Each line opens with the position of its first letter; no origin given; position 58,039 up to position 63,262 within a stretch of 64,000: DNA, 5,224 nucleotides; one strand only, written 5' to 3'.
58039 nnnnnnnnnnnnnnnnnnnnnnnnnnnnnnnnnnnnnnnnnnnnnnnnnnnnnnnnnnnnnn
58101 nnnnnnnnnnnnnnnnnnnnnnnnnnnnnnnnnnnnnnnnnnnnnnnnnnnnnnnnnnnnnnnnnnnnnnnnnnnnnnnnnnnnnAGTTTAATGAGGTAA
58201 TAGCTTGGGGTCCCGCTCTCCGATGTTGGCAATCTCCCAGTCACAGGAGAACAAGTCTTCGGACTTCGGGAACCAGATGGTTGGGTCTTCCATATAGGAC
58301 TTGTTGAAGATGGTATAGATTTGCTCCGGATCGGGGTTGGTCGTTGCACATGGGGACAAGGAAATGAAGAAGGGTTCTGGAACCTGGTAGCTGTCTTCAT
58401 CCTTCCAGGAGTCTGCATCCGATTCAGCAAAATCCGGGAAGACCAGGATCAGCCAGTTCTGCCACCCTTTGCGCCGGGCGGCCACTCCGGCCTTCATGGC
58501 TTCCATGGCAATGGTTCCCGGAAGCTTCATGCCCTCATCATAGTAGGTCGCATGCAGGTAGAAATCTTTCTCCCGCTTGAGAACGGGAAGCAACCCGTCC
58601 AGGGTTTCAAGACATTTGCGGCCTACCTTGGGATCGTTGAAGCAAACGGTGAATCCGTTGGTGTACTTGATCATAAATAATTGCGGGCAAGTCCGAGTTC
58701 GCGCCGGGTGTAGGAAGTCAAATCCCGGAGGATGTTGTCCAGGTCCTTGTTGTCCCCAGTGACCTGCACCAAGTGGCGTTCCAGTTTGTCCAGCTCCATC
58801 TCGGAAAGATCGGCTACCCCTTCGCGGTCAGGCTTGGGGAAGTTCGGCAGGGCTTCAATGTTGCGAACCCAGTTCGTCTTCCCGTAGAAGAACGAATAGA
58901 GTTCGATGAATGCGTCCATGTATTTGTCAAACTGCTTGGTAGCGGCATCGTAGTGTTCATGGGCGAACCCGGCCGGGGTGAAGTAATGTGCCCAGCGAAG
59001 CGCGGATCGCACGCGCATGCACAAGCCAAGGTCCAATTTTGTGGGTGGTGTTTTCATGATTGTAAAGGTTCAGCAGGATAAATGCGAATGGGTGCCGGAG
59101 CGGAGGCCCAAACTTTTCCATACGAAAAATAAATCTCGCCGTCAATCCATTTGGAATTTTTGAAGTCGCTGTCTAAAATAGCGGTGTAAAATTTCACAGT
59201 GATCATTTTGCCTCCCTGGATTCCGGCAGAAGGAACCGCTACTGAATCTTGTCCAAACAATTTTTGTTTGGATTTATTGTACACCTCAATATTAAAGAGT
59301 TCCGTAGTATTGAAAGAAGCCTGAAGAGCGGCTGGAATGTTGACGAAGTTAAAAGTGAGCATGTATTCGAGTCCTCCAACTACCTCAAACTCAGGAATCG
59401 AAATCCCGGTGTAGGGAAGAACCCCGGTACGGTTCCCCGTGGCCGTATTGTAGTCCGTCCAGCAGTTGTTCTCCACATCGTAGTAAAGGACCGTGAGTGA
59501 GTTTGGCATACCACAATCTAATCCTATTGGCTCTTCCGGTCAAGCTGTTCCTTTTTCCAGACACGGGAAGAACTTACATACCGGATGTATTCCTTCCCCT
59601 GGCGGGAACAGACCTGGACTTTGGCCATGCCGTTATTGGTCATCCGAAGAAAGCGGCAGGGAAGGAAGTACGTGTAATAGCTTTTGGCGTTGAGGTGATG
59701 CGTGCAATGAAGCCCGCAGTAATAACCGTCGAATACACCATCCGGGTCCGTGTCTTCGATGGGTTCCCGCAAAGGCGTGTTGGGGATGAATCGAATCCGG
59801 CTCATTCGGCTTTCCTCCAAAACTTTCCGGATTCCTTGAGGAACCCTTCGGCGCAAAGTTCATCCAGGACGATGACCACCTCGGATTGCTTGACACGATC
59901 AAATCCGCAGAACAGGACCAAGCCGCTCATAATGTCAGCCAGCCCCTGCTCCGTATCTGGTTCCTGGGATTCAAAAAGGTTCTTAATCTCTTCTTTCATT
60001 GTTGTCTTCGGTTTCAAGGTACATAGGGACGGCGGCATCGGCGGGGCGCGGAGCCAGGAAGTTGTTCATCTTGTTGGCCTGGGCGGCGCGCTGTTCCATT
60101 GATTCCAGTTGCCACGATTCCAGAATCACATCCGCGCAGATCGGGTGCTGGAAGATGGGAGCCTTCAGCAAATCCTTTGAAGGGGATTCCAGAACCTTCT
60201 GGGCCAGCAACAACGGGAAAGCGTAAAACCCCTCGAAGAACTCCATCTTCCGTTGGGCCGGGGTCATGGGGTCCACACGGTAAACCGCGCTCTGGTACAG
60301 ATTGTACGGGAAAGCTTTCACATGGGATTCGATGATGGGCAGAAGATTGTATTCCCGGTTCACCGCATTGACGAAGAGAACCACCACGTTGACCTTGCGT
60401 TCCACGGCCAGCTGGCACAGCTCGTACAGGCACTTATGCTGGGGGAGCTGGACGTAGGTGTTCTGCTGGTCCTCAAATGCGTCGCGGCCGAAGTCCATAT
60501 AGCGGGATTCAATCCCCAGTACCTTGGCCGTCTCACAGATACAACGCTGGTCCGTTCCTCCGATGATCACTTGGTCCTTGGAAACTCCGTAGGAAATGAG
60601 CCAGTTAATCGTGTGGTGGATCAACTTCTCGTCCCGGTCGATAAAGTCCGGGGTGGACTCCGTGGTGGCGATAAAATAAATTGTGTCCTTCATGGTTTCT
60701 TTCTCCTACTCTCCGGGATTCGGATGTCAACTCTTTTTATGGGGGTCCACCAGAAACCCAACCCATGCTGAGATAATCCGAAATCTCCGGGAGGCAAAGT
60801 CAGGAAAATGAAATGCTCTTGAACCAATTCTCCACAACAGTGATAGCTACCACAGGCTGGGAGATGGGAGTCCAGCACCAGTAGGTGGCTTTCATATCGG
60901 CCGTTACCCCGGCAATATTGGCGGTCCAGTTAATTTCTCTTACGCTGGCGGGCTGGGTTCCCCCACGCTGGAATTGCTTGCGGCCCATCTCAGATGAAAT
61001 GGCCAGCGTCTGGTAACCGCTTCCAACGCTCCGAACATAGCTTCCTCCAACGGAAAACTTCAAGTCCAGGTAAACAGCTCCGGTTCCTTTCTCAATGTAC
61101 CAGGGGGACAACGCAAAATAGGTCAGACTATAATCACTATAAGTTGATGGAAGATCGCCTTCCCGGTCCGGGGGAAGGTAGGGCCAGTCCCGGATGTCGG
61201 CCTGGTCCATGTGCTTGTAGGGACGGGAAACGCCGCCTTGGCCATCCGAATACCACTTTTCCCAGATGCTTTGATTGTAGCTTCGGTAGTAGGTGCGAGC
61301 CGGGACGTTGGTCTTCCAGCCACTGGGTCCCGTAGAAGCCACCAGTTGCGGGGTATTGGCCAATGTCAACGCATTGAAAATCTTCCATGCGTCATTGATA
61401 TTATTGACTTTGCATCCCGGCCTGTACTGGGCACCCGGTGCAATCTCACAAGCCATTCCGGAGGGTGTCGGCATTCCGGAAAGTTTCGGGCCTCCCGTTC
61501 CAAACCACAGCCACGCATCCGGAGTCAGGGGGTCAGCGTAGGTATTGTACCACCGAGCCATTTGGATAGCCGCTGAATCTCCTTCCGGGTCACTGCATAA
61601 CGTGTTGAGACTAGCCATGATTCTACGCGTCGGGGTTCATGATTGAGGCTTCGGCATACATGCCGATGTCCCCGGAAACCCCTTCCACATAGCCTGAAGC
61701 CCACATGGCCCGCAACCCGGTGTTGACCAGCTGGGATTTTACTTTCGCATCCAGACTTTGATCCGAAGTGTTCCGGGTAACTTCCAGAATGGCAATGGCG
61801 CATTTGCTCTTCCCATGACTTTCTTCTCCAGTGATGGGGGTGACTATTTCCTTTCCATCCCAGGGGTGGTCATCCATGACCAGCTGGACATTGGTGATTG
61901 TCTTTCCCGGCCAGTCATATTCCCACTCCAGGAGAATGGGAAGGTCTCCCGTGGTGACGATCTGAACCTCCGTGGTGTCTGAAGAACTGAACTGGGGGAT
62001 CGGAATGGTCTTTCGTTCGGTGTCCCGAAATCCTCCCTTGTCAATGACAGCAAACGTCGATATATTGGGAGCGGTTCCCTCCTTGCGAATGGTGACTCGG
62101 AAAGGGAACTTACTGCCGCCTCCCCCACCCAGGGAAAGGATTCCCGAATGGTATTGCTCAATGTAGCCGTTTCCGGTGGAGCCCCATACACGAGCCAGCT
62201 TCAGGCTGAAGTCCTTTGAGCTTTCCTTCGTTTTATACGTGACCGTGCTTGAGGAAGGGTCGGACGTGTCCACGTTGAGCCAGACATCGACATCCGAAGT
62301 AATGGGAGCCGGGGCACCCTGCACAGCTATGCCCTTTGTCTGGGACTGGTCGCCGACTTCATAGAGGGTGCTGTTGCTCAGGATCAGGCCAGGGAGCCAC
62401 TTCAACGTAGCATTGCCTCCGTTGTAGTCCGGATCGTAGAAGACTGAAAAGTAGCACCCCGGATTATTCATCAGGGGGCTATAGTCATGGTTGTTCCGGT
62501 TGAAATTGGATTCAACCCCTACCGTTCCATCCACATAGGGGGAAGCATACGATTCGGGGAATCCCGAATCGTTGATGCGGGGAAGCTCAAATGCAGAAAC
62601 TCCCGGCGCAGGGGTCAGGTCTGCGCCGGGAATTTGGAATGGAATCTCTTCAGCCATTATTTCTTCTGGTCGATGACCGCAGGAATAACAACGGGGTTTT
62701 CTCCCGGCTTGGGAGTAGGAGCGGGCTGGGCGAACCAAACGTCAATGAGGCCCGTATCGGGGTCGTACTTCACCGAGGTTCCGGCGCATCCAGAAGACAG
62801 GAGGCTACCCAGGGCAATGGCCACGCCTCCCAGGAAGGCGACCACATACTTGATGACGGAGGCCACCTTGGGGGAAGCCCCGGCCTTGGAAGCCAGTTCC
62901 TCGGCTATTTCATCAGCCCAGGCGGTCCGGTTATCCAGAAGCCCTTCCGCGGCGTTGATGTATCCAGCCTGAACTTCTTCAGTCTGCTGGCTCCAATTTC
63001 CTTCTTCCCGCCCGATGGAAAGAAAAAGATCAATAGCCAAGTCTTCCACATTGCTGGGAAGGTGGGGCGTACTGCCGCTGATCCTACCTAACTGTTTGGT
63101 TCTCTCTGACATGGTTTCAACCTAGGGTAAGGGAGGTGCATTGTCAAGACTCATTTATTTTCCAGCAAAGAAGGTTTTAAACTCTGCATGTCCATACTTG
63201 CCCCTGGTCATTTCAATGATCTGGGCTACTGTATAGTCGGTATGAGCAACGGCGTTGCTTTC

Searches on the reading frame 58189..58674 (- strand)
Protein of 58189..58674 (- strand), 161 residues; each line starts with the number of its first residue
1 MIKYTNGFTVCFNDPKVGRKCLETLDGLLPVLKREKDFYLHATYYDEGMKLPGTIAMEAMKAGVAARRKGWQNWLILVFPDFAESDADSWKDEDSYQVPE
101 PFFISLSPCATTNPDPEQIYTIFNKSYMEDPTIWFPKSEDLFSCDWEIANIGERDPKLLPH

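Call 77: search_protein_families(library=pfam, proteins=[window:58189-58674:-], max_evalue=0.01)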
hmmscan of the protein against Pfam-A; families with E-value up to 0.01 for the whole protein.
window:58189-58674:- (161 aa): 1 family
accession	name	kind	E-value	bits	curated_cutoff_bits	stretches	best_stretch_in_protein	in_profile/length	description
PF11195.14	Tad2-like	-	2.8e-08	34.6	25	1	56-148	6-72/73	Thoeris anti-defense 2-like domain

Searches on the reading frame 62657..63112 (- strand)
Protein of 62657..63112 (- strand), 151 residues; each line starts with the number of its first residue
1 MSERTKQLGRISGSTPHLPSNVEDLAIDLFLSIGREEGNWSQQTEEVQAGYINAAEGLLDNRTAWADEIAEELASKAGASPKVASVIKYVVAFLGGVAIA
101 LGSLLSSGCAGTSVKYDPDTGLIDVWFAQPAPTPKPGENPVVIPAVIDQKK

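Call 78: search_protein_families(library=pfam, proteins=[window:62657-63112:-], max_evalue=0.01)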
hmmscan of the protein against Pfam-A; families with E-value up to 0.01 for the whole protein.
window:62657-63112:- (151 aa): 0 families

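Call 93: find_encoding_contigs(protein=window:62657-63112:-, flank=10000, max_places=4)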
Protein window:62657-63112:- (151 aa): 24 contigs read that carry it; 4 places shown.
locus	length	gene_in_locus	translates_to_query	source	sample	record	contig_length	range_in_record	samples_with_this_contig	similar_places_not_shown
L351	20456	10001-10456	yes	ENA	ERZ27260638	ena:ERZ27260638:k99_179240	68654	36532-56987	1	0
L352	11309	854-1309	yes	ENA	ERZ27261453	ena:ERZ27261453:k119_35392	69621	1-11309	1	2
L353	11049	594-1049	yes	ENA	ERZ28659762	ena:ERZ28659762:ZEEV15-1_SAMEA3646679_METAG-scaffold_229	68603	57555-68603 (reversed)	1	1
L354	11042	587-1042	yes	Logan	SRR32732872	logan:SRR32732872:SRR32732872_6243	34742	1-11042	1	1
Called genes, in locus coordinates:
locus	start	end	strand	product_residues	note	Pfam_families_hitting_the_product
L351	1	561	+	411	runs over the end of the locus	-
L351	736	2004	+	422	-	-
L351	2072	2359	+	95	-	-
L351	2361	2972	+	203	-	-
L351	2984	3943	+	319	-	-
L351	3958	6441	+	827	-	PF24243:Phage_tail_C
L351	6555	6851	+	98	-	-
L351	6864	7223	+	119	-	-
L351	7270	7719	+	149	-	-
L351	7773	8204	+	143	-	-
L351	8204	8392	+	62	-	PF24729:Acb2_Tad1_hairpin (weak)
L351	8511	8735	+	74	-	-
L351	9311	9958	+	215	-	-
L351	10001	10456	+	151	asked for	-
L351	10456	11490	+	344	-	-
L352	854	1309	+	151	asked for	-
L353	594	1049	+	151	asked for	-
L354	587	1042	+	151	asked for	-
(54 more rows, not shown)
